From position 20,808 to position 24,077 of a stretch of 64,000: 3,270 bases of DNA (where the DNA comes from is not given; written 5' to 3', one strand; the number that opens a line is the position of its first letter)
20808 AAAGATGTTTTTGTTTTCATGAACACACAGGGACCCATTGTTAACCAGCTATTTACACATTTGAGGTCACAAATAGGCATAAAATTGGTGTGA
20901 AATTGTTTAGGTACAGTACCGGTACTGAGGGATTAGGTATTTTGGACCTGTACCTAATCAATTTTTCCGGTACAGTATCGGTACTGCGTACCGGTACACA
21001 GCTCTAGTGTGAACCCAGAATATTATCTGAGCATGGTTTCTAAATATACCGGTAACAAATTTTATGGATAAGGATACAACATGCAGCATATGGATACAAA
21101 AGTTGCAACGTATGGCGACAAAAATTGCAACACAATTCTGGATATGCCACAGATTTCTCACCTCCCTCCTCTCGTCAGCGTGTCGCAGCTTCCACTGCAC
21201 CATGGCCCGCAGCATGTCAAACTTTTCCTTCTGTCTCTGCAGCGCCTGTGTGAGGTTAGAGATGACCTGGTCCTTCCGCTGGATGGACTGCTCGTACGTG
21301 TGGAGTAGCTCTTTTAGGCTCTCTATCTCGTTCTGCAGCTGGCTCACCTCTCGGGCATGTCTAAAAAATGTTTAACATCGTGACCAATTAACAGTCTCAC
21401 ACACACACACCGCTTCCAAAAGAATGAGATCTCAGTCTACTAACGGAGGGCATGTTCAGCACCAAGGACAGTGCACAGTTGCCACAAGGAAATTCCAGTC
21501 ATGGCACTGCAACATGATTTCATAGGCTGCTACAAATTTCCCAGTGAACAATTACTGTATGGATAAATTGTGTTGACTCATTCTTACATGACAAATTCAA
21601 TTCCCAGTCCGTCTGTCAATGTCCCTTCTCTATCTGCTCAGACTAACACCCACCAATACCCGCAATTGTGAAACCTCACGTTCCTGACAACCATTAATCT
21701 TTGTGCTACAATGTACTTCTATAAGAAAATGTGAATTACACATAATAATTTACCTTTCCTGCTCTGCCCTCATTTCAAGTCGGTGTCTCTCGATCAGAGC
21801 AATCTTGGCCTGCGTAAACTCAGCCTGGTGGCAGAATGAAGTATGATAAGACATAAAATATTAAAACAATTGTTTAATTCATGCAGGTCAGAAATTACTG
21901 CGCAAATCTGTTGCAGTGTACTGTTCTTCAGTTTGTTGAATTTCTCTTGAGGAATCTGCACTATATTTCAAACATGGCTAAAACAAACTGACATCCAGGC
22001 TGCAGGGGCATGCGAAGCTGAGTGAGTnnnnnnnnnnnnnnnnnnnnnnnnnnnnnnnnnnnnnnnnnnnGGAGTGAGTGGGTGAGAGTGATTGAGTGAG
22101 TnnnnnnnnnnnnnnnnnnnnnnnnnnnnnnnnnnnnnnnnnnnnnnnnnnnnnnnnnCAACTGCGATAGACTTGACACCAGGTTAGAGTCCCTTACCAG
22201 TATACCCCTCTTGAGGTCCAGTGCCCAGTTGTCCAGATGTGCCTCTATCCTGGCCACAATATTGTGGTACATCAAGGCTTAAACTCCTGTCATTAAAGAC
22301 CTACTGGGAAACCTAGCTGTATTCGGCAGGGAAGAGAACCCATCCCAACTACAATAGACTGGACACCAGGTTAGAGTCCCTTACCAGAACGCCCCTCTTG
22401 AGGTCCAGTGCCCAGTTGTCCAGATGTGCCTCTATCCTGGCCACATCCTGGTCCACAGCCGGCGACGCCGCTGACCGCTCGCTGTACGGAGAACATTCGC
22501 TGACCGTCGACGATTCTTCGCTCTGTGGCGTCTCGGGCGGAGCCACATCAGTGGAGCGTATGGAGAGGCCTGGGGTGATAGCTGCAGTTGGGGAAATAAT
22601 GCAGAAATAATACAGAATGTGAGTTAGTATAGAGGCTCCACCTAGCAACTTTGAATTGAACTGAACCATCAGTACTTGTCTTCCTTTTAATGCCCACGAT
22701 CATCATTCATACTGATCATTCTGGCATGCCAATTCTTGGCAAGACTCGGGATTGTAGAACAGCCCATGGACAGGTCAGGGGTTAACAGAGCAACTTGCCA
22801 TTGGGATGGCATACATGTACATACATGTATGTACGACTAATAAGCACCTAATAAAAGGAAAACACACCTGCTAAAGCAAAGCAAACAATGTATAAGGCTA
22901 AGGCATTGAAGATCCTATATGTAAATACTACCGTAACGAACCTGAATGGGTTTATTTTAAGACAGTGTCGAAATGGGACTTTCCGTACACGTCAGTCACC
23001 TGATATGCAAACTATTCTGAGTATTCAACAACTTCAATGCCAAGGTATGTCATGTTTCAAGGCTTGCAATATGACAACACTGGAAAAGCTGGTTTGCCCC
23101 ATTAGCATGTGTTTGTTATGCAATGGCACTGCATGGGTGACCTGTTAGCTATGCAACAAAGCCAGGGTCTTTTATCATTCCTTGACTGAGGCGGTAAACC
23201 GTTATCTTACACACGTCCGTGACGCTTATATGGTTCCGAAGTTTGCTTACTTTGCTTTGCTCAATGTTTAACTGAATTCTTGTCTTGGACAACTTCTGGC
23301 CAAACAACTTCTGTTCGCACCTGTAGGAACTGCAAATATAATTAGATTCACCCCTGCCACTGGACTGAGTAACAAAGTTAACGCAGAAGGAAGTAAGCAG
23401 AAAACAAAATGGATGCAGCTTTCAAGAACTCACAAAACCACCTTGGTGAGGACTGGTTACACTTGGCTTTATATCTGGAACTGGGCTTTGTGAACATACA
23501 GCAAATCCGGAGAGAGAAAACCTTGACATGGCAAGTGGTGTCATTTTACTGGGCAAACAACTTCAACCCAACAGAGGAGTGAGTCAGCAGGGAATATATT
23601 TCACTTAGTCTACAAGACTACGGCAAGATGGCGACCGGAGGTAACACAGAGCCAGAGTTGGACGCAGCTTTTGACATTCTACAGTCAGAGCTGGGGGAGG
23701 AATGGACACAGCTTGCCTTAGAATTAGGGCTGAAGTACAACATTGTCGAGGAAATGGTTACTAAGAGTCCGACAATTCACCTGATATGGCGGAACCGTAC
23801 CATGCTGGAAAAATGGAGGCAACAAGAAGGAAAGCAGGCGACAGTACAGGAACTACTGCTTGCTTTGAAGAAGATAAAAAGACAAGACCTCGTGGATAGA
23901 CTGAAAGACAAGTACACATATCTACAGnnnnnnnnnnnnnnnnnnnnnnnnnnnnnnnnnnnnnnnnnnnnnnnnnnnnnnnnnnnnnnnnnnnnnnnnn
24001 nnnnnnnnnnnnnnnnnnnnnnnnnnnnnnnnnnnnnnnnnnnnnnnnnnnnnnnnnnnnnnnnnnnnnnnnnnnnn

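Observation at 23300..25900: The DD-ANK paralogue gene E is nested antisense inside a POC5 intron and has a remodelled ANK region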

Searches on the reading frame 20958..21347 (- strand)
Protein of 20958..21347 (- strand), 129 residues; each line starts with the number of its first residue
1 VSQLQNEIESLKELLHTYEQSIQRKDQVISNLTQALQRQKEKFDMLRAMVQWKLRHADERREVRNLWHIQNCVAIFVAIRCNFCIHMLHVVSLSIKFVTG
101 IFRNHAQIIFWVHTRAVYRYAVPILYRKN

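Call 6: search_protein_families(library=pfam, proteins=[window:20958-21347:-], max_evalue=1)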
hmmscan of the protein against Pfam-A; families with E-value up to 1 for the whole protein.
window:20958-21347:- (129 aa): 14 families
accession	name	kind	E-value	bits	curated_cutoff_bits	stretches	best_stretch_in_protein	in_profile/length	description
PF17060.10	MPS2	-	5.5e-05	22.8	28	1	1-58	181-239/395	Monopolar spindle protein 2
PF18210.6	Knl1_RWD_C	-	6.4e-05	23.6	27.8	1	2-59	7-66/151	Knl1 RWD C-terminal domain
PF05010.19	TACC_C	-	0.0016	18.6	29.9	1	2-60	92-150/201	Transforming acidic coiled-coil-containing protein (TACC), C-terminal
PF14772.11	NYD-SP28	-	0.0092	16.4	22.1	1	3-45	54-93/102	Sperm tail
PF07321.17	YscO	-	0.015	15.7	28.8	1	9-62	87-139/149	Type III secretion protein YscO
PF16516.10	CC2-LZ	-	0.033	15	35.3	1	5-45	13-56/100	Leucine zipper of domain CC2 of NEMO, NF-kappa-B essential modulator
PF17111.11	PigL_N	-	0.06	13.2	27.2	1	2-64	39-103/209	Pigment biosynthesis cluster protein PigL N-terminal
PF24319.2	DUF7491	-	0.093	13.4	30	1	3-63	11-72/90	Coiled-coil region of unknown function (DUF7491)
PF01519.22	DUF16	-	0.13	13.2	40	1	3-48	38-83/104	Protein of unknown function DUF16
PF08702.15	Fib_alpha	-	0.2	12.3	29.9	1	4-44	33-73/143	Fibrinogen alpha/beta chain family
PF01025.24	GrpE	-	0.22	11.6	25.8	1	2-42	14-54/165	GrpE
PF01601.21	CoV_S2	-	0.28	10.2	40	0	8-102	251-349/521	Coronavirus spike glycoprotein S2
PF21928.1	XLF_CC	-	0.33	11.3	27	0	4-37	20-46/53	XLF protein coiled-coil region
PF11559.13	ADIP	-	0.35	11.4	34.3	1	2-51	69-132/151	Afadin- and alpha -actinin-Binding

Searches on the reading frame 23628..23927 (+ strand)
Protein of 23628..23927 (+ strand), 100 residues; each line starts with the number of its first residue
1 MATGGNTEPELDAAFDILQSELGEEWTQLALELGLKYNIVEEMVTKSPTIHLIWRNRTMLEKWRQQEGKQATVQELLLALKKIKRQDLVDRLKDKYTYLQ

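Call 46: search_solved_structures(query=window:23628-23927:+, max_evalue=1)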
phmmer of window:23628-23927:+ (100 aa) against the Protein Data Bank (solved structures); distinct sequences matched with E-value up to 1: 33.
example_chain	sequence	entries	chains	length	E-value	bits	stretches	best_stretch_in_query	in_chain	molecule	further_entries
4o6x_A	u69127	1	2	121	5.6e-08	36.4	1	12-93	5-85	Ankyrin-3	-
2gf5_A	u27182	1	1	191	8.1e-06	29.5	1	7-90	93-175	FADD protein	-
1wxp_A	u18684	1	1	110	8.2e-06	29.4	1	11-93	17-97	THO complex subunit 1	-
1fad_A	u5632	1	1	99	1e-05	29.1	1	8-90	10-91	PROTEIN (FADD PROTEIN)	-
9n94_A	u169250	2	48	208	1.1e-05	29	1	7-90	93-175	FAS-associated death domain protein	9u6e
8yd7_L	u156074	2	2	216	1.2e-05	28.9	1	7-90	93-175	FAS-associated death domain protein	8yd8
8ybx_L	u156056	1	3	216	1.2e-05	28.9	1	7-90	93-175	FAS-associated death domain protein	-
8yni_L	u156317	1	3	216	1.2e-05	28.9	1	7-90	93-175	FAS-associated death domain protein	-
1e3y_A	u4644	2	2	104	1.5e-05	28.6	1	8-90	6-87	FADD PROTEIN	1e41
9ncq_H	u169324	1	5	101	1.6e-05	28.5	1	8-90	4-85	FAS-associated death domain protein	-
6aci_H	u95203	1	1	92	1.6e-05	28.5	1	8-90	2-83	FAS-associated death domain protein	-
3oq9_H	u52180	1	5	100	2e-05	28.2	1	8-90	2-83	Protein FADD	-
7znk_A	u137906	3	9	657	2.8e-05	27.7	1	13-93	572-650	THO complex subunit 1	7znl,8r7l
2yqf_A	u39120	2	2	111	3.2e-05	27.5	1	10-93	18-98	Ankyrin-1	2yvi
3ezq_B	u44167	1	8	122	3.7e-05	27.4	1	8-90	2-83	Protein FADD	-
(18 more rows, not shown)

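Call 59: find_homologous_proteins(query=A4, max_evalue=0.001)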
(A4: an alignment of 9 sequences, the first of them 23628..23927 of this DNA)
Query A4 (9 sequences) (100 aa, profile of the alignment): 2 proteins with E <= 0.001 among 3223 candidates.
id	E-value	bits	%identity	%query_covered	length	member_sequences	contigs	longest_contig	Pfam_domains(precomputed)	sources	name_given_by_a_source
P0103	3.7e-6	45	39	54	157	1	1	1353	PF00531.29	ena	-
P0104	8.5e-5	41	35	75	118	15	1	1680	PF00531.29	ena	-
